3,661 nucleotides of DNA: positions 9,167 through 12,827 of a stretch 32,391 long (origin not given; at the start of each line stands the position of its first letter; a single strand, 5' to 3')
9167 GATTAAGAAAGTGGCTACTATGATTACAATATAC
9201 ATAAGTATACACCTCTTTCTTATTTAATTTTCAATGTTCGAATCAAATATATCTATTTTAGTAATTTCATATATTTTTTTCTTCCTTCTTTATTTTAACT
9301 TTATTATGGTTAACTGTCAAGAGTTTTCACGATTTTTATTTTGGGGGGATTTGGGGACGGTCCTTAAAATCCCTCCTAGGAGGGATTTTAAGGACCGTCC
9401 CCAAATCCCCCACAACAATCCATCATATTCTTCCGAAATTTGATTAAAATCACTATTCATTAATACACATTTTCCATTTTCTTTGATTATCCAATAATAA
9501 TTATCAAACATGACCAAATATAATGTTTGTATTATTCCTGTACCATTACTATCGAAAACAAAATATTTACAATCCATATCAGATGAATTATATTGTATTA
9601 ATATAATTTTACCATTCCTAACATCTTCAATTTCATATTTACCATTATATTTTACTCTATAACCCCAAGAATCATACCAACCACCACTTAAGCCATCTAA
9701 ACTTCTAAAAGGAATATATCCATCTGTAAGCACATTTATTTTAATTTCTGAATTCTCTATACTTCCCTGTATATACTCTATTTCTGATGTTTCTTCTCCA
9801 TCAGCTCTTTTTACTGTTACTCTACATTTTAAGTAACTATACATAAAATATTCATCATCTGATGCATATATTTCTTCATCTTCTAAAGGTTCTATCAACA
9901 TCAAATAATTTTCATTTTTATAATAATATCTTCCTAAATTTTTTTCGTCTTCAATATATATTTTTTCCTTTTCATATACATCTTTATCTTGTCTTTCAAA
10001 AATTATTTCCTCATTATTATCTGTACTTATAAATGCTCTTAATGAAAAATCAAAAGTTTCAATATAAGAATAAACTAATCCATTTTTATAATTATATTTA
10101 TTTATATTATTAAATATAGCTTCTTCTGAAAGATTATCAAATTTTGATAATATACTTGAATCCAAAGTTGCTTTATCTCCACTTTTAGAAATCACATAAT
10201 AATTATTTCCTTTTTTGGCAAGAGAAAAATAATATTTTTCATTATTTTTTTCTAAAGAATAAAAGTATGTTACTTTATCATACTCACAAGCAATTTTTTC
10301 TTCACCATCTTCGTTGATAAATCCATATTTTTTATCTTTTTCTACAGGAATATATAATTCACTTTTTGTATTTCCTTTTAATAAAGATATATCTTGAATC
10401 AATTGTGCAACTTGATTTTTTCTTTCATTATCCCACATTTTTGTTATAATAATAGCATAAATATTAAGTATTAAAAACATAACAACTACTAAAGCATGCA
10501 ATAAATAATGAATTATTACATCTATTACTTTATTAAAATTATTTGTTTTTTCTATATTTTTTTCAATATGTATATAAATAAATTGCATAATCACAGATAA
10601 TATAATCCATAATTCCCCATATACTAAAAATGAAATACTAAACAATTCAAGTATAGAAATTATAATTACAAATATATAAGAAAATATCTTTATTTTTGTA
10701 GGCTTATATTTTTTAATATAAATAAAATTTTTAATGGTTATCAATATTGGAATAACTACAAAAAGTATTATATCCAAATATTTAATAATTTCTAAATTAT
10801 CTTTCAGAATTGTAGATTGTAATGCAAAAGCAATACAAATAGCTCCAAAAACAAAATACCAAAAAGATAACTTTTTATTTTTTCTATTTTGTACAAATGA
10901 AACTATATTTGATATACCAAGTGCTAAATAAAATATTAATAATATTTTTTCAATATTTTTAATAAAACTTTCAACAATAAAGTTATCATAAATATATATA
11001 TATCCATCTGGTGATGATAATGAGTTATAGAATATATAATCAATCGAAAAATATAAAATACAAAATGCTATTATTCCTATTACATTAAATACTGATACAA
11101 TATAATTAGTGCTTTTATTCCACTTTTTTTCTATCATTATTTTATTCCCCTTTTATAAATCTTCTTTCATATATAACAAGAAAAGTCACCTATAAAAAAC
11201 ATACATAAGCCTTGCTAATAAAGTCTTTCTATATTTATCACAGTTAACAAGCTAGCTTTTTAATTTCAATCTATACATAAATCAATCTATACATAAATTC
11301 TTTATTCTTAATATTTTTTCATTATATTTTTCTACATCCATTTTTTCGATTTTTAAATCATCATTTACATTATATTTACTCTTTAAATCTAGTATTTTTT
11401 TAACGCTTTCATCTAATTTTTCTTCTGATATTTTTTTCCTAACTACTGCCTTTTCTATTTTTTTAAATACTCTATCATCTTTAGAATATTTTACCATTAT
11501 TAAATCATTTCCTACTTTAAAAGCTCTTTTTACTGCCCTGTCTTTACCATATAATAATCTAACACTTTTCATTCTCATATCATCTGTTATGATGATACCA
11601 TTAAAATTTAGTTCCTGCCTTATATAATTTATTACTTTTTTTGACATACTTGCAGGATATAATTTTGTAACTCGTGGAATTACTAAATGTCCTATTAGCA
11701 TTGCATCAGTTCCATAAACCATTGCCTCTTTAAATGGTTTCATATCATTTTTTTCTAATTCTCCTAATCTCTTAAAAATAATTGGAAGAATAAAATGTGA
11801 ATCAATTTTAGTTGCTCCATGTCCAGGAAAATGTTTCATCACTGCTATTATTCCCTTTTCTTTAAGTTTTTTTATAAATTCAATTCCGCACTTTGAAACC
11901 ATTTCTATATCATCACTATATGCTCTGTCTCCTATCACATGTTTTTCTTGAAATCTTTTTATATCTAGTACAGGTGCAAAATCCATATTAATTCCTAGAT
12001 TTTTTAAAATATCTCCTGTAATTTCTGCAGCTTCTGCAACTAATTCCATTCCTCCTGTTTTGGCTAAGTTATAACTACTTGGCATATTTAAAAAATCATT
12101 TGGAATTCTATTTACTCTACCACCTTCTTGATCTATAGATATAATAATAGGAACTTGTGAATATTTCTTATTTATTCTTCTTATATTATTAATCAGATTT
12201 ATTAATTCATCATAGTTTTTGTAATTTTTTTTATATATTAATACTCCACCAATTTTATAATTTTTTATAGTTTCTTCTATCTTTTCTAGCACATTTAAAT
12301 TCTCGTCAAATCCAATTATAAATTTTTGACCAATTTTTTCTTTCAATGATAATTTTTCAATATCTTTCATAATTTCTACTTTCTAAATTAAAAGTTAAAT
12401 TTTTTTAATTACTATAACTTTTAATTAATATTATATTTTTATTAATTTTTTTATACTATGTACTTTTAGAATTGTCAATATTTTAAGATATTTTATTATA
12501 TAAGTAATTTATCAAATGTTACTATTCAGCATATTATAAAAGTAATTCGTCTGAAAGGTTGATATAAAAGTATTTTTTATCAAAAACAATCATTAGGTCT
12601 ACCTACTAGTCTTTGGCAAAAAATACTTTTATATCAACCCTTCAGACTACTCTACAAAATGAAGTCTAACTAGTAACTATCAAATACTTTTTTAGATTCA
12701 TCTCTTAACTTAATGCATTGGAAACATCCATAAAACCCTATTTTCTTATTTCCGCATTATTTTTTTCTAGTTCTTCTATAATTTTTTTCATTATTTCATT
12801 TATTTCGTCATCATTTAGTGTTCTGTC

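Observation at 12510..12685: Non-coding ~160-bp hairpin MITE family with 7-bp termini and perfect 8-bp target-site duplications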

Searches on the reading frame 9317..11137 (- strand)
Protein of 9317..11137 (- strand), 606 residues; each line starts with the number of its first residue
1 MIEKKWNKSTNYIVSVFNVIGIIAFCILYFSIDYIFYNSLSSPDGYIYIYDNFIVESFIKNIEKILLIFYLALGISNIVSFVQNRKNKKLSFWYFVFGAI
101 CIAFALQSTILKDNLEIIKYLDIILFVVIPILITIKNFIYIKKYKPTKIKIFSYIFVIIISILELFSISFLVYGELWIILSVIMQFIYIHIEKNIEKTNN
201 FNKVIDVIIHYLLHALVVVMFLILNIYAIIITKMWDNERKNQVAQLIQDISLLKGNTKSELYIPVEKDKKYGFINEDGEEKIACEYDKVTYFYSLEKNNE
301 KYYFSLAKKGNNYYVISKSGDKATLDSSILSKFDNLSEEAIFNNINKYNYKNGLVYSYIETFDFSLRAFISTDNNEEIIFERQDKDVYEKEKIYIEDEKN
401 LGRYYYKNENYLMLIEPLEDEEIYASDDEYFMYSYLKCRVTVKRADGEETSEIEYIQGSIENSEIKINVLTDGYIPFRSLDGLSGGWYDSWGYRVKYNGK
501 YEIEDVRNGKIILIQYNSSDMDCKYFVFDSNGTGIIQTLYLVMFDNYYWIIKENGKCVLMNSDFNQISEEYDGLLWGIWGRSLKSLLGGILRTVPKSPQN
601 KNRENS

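Call 67: search_protein_families(library=pfam, proteins=[window:9317-11137:-], max_evalue=0.01)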
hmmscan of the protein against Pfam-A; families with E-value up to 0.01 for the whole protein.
window:9317-11137:- (606 aa): 1 family
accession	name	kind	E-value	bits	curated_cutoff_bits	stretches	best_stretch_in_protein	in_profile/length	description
PF14903.11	WG_beta_rep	-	4.7e-05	23.8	25.6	1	271-293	1-23/35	WG containing repeat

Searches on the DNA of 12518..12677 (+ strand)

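Call 21: search_dna_similar(query=window:12518-12677:+, collection=plasmids, mode=distant, max_evalue=0.01)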
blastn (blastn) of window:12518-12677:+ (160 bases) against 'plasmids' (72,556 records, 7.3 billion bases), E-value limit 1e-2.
No match.

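Call 22: search_dna_similar(query=window:12518-12677:+, collection=phages, mode=distant, max_evalue=0.01)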
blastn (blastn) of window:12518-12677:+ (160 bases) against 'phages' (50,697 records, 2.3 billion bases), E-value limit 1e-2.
No match.
